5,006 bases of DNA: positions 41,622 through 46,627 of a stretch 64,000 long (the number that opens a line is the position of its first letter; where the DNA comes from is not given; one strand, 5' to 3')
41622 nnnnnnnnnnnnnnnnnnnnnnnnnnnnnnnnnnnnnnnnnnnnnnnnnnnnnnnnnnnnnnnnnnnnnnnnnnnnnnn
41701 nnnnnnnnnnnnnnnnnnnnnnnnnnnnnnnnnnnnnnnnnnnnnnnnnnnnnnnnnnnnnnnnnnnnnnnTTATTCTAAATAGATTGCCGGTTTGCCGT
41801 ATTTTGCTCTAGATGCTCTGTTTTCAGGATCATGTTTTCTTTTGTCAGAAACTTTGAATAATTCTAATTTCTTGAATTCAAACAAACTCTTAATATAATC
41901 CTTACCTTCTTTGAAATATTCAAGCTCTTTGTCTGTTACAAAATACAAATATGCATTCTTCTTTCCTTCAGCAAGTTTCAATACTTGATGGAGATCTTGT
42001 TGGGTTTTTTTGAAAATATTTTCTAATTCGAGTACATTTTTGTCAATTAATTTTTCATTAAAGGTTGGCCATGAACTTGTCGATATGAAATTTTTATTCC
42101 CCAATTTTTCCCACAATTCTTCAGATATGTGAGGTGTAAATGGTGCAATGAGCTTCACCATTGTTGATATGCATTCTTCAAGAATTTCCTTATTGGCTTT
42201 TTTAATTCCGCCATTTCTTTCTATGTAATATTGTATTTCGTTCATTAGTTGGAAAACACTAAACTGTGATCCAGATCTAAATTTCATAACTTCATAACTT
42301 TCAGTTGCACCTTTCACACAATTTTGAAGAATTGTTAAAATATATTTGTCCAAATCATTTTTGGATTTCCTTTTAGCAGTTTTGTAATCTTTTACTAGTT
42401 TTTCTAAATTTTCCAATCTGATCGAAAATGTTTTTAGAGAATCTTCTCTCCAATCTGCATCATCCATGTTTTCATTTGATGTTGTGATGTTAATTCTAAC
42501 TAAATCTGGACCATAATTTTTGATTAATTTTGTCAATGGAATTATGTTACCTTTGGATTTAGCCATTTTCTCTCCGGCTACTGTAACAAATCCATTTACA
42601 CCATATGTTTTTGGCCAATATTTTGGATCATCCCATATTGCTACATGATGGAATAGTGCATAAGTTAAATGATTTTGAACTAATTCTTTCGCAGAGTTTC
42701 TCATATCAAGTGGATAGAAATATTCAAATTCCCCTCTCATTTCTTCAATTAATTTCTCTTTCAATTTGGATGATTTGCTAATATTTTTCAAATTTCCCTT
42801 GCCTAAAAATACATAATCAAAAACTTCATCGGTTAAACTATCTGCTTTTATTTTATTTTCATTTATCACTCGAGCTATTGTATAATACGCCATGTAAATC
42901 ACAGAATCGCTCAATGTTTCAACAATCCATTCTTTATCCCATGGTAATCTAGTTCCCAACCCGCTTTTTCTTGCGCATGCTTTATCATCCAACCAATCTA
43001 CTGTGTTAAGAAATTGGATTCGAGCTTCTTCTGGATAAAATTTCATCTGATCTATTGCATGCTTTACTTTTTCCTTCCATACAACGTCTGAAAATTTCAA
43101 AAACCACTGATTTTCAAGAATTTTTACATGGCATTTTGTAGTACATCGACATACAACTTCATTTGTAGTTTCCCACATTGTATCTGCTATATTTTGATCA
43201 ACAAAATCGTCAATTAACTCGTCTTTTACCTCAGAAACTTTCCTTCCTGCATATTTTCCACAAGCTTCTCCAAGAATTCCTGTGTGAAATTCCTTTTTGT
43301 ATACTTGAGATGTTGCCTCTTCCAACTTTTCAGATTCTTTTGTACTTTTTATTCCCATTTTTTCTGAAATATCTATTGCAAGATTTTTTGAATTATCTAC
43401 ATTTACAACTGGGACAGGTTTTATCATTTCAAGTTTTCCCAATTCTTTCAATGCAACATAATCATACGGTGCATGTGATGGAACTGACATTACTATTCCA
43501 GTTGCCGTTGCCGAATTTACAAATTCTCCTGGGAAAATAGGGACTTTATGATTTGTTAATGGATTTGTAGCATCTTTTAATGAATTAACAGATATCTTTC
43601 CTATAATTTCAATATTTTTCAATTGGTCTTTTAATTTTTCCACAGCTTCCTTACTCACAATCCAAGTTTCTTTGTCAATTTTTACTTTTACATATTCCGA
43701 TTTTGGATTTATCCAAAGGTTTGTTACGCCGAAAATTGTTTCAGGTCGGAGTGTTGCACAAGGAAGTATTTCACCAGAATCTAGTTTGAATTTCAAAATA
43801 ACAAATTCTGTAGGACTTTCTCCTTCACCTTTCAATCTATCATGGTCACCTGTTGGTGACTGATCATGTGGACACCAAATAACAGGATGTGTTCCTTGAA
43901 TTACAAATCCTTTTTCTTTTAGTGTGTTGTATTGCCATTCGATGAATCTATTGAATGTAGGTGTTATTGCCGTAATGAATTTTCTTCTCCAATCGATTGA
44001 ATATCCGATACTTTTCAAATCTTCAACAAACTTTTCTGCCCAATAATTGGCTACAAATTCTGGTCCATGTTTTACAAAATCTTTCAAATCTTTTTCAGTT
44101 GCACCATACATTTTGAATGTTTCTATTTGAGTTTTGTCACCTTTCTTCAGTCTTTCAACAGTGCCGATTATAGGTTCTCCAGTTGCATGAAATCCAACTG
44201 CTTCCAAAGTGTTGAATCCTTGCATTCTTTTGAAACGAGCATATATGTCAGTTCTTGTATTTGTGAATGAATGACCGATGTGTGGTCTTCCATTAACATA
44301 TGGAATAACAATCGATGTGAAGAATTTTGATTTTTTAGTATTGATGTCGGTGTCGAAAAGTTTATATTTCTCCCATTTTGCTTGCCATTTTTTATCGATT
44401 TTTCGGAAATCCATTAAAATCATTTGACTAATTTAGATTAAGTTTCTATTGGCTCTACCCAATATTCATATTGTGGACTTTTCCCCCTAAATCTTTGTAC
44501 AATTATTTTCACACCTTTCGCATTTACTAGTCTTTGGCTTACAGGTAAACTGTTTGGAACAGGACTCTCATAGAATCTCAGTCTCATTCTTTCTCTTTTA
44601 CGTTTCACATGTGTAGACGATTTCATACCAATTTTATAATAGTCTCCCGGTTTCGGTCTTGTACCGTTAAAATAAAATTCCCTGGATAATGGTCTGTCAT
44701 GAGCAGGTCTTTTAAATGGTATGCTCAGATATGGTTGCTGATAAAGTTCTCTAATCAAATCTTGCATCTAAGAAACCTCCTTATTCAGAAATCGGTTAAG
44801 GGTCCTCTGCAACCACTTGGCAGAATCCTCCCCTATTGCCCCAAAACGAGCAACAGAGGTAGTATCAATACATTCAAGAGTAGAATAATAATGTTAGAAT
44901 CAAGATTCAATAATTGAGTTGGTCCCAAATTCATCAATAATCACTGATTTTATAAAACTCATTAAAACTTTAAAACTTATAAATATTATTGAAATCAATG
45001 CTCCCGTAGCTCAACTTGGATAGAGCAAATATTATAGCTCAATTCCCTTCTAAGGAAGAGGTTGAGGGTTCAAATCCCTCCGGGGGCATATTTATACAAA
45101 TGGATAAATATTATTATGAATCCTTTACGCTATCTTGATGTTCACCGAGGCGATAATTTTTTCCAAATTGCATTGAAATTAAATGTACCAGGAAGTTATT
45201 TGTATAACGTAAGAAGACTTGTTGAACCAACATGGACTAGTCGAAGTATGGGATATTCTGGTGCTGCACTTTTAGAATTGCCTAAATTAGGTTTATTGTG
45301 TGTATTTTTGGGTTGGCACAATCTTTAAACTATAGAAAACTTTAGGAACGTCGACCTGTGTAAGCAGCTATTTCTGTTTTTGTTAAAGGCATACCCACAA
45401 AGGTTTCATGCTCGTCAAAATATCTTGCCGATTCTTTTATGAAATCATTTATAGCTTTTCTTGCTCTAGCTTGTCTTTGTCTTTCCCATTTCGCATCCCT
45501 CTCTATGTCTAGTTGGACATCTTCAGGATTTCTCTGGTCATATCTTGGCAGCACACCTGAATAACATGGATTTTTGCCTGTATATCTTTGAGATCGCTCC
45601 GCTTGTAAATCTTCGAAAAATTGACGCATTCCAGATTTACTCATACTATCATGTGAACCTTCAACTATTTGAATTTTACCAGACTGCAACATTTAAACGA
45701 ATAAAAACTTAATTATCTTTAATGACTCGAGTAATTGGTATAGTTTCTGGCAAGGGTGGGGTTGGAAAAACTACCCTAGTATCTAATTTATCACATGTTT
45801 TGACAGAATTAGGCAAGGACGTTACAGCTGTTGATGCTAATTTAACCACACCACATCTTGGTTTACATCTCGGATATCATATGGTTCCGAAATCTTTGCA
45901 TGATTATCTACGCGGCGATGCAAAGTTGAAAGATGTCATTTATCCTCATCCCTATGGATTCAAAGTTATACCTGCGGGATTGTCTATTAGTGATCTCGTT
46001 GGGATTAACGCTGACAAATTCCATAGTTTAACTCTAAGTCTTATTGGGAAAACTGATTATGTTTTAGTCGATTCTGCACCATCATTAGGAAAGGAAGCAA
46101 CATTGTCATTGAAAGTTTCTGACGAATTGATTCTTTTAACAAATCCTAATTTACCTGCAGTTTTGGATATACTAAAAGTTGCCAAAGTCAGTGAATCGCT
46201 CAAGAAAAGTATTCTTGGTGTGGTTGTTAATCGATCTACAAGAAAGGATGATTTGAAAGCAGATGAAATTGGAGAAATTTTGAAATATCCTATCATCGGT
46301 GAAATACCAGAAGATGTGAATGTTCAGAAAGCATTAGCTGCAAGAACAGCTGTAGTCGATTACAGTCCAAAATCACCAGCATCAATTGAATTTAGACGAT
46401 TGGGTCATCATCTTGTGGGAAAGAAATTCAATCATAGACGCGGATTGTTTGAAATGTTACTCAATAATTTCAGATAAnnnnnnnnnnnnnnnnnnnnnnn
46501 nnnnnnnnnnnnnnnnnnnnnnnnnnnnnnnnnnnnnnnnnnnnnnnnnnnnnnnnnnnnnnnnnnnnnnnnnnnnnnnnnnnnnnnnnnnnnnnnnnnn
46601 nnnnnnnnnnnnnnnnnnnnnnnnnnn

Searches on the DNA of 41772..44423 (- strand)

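Call 49: search_rna_families(sources=[L002, L003, L004, L005, L049, L215, L216, L218, L159], threshold=evalue, max_evalue=1)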
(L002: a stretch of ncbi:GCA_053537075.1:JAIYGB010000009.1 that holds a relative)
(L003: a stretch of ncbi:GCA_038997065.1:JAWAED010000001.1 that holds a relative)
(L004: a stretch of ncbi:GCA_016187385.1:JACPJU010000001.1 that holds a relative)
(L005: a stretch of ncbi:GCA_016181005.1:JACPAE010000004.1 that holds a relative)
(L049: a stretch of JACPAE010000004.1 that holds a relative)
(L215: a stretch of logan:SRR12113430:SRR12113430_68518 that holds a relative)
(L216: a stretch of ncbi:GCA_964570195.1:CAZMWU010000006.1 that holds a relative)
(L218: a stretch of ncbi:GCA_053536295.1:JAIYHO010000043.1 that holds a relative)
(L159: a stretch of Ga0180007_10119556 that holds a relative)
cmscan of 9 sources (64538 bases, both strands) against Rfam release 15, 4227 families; matches with E-value up to 1: 10.
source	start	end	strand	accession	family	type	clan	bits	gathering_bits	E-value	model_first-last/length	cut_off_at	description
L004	1396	1471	-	RF00005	tRNA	Gene; tRNA;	CL00001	64.1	29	1.3e-11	1-71/71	no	tRNA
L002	3334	3436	-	RF00005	tRNA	Gene; tRNA;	CL00001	46.4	29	9.8e-07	1-71/71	no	tRNA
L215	1353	1439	-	RF00005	tRNA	Gene; tRNA;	CL00001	46.2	29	1.1e-06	1-71/71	no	tRNA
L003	2406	2528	-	RF00005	tRNA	Gene; tRNA;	CL00001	45.7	29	1.5e-06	1-71/71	no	tRNA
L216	658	747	-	RF00005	tRNA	Gene; tRNA;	CL00001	42.6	29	1.1e-05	1-71/71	no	tRNA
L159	649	740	+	RF00005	tRNA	Gene; tRNA;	CL00001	41.8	29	1.9e-05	1-71/71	no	tRNA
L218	594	703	-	RF00005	tRNA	Gene; tRNA;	CL00001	37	29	0.00039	1-71/71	no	tRNA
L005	1924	1977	-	RF00005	tRNA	Gene; tRNA;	CL00001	27.5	29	0.15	8-63/71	no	tRNA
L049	5215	5331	+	RF00686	mir-338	Gene; miRNA;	-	27.1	57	0.5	1-69/69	no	mir-338 microRNA precursor family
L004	1395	1442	+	RF04354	Plastid-ycf2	Cis-reg;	-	25.7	65.7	0.53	1-75/75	no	Plastid-ycf2 5UTR RNA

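Call 50: search_rna_families(sources=[L002, L003, L004, L005, L016, L018, L040, L043, L044, L049, L059, L061, L064, L019, L026, L066, L070], threshold=gathering)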
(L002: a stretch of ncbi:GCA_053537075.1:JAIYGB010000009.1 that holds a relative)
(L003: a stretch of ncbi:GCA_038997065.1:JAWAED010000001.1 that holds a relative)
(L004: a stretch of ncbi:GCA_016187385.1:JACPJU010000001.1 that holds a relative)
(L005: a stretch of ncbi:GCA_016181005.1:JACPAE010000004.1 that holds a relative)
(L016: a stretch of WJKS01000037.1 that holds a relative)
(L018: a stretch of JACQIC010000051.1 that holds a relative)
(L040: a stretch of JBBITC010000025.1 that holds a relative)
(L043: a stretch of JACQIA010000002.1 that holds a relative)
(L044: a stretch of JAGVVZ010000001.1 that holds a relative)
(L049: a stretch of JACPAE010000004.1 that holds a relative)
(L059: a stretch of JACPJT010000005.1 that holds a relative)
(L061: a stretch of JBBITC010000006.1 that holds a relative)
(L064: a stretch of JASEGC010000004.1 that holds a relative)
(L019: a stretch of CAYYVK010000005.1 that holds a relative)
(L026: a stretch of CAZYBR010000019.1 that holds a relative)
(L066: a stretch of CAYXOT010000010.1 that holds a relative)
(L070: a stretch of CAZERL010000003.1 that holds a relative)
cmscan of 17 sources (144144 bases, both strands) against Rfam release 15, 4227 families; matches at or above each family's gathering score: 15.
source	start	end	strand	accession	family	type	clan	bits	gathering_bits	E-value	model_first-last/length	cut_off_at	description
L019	5819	7787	+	RF01959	SSU_rRNA_archaea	Gene; rRNA;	CL00111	1117.6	50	0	1-1478/1478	no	Archaeal small subunit ribosomal RNA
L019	4650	4756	+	RF00005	tRNA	Gene; tRNA;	CL00001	64.5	29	2.3e-11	1-71/71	no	tRNA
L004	1396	1471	-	RF00005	tRNA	Gene; tRNA;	CL00001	64.1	29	3e-11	1-71/71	no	tRNA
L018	5771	5843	+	RF00005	tRNA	Gene; tRNA;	CL00001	60.3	29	3.3e-10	1-71/71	no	tRNA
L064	7740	7829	+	RF00005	tRNA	Gene; tRNA;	CL00001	58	29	1.4e-09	1-71/71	no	tRNA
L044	1518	1607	+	RF00005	tRNA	Gene; tRNA;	CL00001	49.2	29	3.7e-07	1-71/71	no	tRNA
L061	4454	4550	-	RF00005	tRNA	Gene; tRNA;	CL00001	49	29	4.2e-07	1-71/71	no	tRNA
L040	6947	7045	+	RF00005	tRNA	Gene; tRNA;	CL00001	48.9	29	4.5e-07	1-71/71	no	tRNA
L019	5122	5219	+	RF00005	tRNA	Gene; tRNA;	CL00001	47.6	29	1.1e-06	1-71/71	no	tRNA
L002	3334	3436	-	RF00005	tRNA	Gene; tRNA;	CL00001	46.4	29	2.2e-06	1-71/71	no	tRNA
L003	2406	2528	-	RF00005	tRNA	Gene; tRNA;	CL00001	45.7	29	3.3e-06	1-71/71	no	tRNA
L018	5449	5543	-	RF00005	tRNA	Gene; tRNA;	CL00001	45.6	29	3.6e-06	1-71/71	no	tRNA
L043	6328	6431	+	RF00005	tRNA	Gene; tRNA;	CL00001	44.5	29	7.2e-06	1-71/71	no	tRNA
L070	6623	6721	-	RF00005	tRNA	Gene; tRNA;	CL00001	43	29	1.9e-05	1-71/71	no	tRNA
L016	1404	1462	+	RF00005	tRNA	Gene; tRNA;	CL00001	33.3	29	0.0089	1-71/71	no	tRNA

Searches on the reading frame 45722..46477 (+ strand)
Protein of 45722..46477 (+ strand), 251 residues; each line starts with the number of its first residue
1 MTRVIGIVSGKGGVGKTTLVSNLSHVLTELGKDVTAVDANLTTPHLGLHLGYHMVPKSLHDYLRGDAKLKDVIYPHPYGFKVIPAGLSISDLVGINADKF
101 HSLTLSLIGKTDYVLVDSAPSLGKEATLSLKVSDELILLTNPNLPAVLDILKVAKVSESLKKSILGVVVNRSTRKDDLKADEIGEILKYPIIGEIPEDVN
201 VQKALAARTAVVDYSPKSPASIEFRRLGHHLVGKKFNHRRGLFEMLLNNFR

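Call 8: find_encoding_contigs(protein=window:45722-46477:+, flank=3000, max_places=6)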
Protein window:45722-46477:+ (251 aa): 3 contigs read that carry it; 1 place shown.
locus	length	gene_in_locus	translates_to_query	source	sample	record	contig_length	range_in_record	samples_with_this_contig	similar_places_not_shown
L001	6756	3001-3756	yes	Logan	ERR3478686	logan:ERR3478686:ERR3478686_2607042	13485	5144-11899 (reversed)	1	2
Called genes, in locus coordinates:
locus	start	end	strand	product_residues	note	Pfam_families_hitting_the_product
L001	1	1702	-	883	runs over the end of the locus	PF00133:tRNA-synt_1, PF01406:tRNA-synt_1e (faint), PF09334:tRNA-synt_1g, PF13603:tRNA-synt_1_2, PF09334:tRNA-synt_1g (weak), PF08264:Anticodon_1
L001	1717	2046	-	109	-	-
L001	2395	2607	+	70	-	-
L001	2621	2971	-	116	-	-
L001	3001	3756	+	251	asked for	PF01656:CbiA, PF06564:CBP_BcsQ (weak), PF10609:ParA, PF13614:AAA_31, PF00142:Fer4_NifH (weak)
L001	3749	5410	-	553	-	PF03483:B3_4, PF03484:B5, PF01409:tRNA-synt_2d (weak), PF17759:tRNA_synthFbeta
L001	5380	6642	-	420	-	PF01409:tRNA-synt_2d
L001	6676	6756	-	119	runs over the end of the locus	-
